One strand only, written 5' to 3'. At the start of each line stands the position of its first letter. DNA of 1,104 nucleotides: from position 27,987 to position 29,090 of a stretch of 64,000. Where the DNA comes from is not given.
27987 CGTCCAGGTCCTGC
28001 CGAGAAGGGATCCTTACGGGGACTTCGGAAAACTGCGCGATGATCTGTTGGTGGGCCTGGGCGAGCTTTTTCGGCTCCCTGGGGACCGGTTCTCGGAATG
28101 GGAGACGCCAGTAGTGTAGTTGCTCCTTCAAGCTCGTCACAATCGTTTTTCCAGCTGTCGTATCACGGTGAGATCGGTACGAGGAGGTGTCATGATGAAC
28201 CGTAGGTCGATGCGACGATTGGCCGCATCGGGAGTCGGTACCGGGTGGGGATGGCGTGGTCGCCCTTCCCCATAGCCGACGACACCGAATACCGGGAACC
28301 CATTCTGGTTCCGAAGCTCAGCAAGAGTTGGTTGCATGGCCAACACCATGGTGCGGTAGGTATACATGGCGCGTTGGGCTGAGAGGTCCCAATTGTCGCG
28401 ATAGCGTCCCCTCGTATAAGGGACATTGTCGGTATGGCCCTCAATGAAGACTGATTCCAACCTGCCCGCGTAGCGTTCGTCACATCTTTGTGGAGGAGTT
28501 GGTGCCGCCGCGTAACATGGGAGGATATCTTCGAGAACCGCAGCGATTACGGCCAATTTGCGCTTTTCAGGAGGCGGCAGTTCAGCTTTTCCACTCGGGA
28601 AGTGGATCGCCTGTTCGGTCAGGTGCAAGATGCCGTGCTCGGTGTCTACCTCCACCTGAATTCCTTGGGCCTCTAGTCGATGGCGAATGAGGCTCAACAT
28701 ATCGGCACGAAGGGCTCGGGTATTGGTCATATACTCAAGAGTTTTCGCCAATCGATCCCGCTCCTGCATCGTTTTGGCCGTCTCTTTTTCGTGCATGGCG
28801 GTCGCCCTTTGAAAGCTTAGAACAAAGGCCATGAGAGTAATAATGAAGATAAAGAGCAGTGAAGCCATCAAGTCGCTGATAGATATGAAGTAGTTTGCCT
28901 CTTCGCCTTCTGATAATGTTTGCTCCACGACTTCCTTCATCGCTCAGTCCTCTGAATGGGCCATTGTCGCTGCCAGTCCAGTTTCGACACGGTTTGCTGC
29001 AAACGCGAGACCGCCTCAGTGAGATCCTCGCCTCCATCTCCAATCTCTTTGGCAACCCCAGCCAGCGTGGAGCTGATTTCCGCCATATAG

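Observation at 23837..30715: Complete four-gene type I Zorya anti-phage system (zorABCD)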

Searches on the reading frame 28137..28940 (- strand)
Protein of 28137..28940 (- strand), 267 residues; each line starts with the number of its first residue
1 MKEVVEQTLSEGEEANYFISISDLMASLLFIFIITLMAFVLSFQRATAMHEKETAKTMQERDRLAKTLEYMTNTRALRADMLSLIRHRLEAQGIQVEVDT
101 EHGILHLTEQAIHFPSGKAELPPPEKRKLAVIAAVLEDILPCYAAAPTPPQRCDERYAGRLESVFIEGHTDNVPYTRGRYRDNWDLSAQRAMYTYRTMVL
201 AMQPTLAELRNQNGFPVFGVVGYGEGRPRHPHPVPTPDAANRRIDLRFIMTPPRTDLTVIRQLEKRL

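Call 4: search_protein_families(library=padloc, proteins=[window:28137-28940:-])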
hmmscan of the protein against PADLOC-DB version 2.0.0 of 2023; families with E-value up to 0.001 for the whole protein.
window:28137-28940:- (267 aa): 7 families
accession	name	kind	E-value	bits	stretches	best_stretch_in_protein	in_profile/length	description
PDLC00610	ZorB1|ZorB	-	5.2e-88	292.9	1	6-257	5-243/254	MotB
PDLC00612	ZorB1|ZorB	-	1.1e-62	210.2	1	1-262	1-279/293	MotB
PDLC00608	ZorB1|ZorB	-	2e-56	189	1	6-256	6-233/243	MotB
PDLC00609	ZorB1|ZorB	-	6.7e-26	89.2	1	6-249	7-215/232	MotB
PDLC00641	ZorB2|ZorB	-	4.2e-17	60.6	1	7-251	6-225/238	MotB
PDLC00651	ZorB3|ZorB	-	2.6e-11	41.4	1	162-202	124-166/215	MotB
PDLC00611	ZorB1|ZorB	-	3.4e-09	34.7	1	8-195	11-163/240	MotB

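Call 5: search_protein_families(library=pfam, proteins=[window:28137-28940:-])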
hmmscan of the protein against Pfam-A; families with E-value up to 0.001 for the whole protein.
window:28137-28940:- (267 aa): 1 family
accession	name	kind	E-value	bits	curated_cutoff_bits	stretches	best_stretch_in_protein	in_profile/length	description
PF00691.25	OmpA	-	1.3e-07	32.3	27.2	1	161-232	31-88/98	OmpA family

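Call 14: search_solved_structures(query=window:28137-28940:-, max_evalue=0.01, show_alignments=1)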
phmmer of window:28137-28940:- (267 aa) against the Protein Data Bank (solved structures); distinct sequences matched with E-value up to 0.01: 17.
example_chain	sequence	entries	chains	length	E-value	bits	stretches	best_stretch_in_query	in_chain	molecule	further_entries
8vvn_B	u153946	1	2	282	1.3e-20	77.1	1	12-255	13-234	Chemotaxis protein MotB-related protein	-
6ysf_A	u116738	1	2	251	7.1e-08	35.4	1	163-249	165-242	Chemotaxis motB protein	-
8ucs_A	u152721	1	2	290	1.1e-07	34.8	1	163-249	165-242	OmpA family protein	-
6ysl_A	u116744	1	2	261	7.6e-07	32.1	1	162-248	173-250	Motility protein B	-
3wpx_A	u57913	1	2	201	8.6e-07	31.9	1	164-249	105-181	PomB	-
3wpw_A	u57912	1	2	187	1.2e-06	31.4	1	164-250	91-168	PomB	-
9yed_CP1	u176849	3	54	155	1.4e-05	28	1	164-246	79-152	Chemotaxis protein PomB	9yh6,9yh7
8bri_F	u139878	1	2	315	4.6e-05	26.3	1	164-247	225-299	Flagellar motor protein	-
8zyz_A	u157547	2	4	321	8.4e-05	25.4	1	164-248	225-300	PomB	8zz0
8zyv_A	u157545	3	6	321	0.00013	24.7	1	164-248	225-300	PomB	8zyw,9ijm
5y3z_A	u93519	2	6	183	0.00078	22.2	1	163-200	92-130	Motility protein B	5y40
2zvy_A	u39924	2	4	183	0.00078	22.2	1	163-200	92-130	Chemotaxis protein motB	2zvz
2zov_A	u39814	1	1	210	0.00079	22.2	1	163-200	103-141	Chemotaxis protein motB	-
9lu9_F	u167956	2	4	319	0.0028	20.4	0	163-200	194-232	MotB1,Motility protein B | Chimeric B subunit of MotA1B1 from Paenibacillus sp. TCA20 and MotAB from E. coli,Motility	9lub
9ljk_A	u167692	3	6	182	0.0029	20.3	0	164-195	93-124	Flagellar motor protein MotS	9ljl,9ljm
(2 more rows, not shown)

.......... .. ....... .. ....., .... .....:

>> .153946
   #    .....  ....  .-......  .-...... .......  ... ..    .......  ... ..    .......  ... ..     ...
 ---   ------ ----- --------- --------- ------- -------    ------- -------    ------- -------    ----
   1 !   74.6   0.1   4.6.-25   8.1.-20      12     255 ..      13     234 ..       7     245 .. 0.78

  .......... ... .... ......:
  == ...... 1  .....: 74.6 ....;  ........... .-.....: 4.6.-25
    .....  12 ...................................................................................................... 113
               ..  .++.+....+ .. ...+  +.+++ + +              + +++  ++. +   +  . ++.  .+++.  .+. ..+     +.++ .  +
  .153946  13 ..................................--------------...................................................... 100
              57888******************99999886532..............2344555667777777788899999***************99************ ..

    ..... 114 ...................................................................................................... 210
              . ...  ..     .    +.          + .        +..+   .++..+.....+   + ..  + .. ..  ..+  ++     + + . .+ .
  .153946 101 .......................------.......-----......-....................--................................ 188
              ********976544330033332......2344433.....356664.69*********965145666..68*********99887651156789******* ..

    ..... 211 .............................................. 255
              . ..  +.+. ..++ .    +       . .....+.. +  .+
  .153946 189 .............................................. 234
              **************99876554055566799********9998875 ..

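Call 35: search_protein_families(library=ncbifam, proteins=[window:28137-28940:-], max_evalue=0.001)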
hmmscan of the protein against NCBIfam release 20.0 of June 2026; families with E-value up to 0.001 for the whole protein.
window:28137-28940:- (267 aa): 18 families
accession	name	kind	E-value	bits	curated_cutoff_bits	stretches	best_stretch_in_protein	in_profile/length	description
NF006508.0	PRK08944.1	subfamily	1.7e-17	63.6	259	1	164-246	212-285/304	MotB family protein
NF005831.1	PRK07734.1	equivalog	8.7e-12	45.3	301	1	163-246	172-246/250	flagellar motor protein MotB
NF005195.1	PRK06667.1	equivalog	1.4e-11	44.6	300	1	163-246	158-233/241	flagellar motor protein MotB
TIGR03350.1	type_VI_ompA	equivalog_domain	5e-11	42.7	139.8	1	163-246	62-135/137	type VI secretion system protein TssL, long form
NF006543.0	PRK09039.1-2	equivalog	6.2e-11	42.7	305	1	111-248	233-347/350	peptidoglycan -binding protein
NF006541.1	PRK09038.1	equivalog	6.4e-11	42.4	283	1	163-246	173-246/253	flagellar motor protein MotD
NF006542.0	PRK09039.1-1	equivalog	1.1e-10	41.1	388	1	111-248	508-624/627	peptidoglycan -binding protein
NF006547.1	PRK09040.1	equivalog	1.3e-09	37.8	194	1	162-204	122-166/213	hypothetical protein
NF006544.0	PRK09039.1-3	equivalog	1.4e-09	38.1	362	1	112-248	226-340/343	peptidoglycan -binding protein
NF004651.0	PRK05996.1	equivalog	1.4e-08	34.7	342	1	163-246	346-417/424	MotB family protein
NF005382.1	PRK06925.1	equivalog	6.5e-08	33.1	264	1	164-245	148-220/225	flagellar motor protein MotS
NF006546.0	PRK09039.1-5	equivalog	2.8e-07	30.2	615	1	166-248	267-340/343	peptidoglycan -binding protein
NF053611.1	YiaD_Gzip_OmpA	equivalog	3.5e-07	30.1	175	0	163-246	135-204/206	YiaD family glycine zipper/OmpA-like lipoprotein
NF006548.1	PRK09041.1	equivalog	9.3e-07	28.3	277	1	164-200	199-236/287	flagellar motor protein MotB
NF005444.0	PRK07033.1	equivalog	1.1e-06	28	520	1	163-256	346-429/438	DotU family type VI secretion system protein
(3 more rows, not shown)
